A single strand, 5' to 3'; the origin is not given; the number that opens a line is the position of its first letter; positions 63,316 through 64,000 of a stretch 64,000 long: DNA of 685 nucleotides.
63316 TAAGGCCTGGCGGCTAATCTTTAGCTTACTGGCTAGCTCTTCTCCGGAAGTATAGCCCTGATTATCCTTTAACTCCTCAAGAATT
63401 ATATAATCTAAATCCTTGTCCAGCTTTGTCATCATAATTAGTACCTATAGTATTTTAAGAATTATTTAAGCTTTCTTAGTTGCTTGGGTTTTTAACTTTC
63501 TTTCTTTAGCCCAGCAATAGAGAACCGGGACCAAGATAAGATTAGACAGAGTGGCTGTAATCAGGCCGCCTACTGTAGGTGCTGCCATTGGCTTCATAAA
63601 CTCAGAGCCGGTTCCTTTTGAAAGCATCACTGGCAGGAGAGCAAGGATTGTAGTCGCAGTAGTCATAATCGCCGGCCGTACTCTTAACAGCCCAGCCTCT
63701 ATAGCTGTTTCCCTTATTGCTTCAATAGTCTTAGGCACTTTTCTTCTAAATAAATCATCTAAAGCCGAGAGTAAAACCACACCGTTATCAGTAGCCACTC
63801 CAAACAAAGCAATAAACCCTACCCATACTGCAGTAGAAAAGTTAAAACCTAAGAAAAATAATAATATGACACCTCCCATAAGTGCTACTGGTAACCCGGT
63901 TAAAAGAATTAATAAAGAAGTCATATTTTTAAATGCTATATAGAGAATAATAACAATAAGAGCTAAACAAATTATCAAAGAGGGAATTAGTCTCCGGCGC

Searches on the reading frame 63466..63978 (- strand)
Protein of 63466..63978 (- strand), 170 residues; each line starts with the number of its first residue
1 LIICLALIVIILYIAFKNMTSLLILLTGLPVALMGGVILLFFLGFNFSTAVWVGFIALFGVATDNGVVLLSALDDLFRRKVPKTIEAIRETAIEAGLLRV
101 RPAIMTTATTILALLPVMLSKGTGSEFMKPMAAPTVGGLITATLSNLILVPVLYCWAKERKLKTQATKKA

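Call 57: search_protein_families(library=pfam, proteins=[window:63466-63978:-], max_evalue=0.0001)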
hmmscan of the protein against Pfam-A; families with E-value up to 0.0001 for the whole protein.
window:63466-63978:- (170 aa): 2 families
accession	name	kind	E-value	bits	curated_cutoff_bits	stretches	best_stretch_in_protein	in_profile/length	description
PF00873.25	ACR_tran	-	4.2e-33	114.6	28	1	2-156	869-1019/1021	AcrB/AcrD/AcrF family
PF02355.23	SecD_SecF_C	-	1.8e-07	31.2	20.5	1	2-156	38-185/189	Protein export membrane protein SecD/SecF, C-terminal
